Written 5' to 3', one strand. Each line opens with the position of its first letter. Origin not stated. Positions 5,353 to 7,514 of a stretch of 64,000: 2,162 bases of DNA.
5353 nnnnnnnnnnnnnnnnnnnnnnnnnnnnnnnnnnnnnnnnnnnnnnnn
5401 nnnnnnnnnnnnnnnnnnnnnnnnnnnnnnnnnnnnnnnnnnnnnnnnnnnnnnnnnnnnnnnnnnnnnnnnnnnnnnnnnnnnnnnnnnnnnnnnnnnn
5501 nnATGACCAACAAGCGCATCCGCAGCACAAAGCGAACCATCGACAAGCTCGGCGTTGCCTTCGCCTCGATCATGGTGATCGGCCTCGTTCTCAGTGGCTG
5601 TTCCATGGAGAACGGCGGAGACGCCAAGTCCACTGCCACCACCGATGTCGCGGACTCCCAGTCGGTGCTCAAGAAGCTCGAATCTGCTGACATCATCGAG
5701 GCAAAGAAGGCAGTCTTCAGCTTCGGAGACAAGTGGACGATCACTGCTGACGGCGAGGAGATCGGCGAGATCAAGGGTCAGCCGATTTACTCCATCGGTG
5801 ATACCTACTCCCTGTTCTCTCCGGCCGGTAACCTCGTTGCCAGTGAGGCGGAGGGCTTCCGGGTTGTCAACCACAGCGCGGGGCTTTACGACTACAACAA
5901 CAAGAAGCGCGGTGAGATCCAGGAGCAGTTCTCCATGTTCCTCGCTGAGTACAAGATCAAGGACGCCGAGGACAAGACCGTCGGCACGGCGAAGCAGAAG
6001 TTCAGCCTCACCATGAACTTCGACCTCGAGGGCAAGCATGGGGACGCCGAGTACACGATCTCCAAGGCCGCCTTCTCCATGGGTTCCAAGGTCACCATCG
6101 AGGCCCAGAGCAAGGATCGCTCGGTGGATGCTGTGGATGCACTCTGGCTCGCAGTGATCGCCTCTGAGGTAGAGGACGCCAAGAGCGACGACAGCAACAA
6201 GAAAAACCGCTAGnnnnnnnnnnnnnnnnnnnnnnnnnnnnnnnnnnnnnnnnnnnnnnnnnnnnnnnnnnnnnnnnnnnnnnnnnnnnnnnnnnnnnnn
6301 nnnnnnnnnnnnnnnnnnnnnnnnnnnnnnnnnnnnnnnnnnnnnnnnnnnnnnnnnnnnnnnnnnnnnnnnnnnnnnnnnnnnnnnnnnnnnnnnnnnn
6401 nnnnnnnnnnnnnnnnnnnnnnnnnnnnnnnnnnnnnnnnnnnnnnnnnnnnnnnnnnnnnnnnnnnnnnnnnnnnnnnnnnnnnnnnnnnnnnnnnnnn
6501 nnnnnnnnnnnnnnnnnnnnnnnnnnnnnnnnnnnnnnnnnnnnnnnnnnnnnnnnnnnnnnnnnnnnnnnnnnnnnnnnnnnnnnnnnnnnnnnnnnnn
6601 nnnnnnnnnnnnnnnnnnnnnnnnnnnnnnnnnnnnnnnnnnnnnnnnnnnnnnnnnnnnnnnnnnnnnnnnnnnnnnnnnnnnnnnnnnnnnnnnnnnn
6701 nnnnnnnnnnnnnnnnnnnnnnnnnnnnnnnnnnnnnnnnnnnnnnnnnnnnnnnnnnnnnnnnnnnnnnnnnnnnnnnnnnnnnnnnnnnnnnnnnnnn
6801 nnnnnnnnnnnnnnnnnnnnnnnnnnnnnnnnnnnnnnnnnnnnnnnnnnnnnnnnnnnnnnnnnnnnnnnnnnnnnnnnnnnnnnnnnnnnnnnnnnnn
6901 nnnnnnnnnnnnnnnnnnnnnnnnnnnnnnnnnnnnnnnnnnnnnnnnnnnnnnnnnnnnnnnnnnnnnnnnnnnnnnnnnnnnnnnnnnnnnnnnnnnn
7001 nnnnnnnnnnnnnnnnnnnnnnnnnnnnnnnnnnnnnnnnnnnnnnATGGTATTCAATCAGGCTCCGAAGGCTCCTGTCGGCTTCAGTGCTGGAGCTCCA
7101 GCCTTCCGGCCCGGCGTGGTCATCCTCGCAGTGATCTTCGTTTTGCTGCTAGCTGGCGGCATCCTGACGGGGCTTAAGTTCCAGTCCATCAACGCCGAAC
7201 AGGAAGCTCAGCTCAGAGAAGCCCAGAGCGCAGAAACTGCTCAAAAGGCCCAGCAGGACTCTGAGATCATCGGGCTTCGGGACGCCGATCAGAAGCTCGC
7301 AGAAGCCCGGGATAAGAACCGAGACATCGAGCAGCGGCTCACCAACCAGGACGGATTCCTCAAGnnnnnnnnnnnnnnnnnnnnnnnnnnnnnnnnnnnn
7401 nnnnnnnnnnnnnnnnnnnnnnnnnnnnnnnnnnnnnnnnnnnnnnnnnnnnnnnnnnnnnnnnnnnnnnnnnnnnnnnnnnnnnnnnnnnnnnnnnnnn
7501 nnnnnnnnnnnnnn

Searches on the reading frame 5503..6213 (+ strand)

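Call 11: search_protein_families(library=pfam, proteins=[window:5503-6213:+], max_evalue=0.01)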
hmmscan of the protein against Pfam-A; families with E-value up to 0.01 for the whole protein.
window:5503-6213:+ (236 aa): 0 families

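Call 51: search_protein_families(library=phrogs, proteins=[window:5503-6210:+], max_evalue=0.01)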
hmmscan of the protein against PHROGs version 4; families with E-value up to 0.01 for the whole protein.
window:5503-6210:+ (236 aa): 2 families
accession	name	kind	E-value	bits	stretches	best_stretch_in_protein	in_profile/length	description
phrog_19771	-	unknown function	0.0016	18.8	1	9-64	4-55/240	-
phrog_806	-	unknown function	0.0077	17.3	0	18-80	7-62/187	-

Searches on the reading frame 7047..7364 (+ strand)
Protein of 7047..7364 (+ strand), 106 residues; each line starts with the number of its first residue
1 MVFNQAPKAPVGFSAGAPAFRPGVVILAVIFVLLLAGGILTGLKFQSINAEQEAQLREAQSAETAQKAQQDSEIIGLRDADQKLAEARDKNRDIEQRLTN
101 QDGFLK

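Call 51: search_protein_families(library=phrogs, proteins=[window:7047-7364:+], max_evalue=0.01)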
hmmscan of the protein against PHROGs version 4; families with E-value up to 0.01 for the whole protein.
window:7047-7364:+ (106 aa): 2 families
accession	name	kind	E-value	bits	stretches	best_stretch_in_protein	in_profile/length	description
phrog_1403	-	lysis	0.0025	18.8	1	24-101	15-94/212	Rz-like spanin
phrog_35104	-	unknown function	0.0058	17.7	1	19-101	30-115/168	-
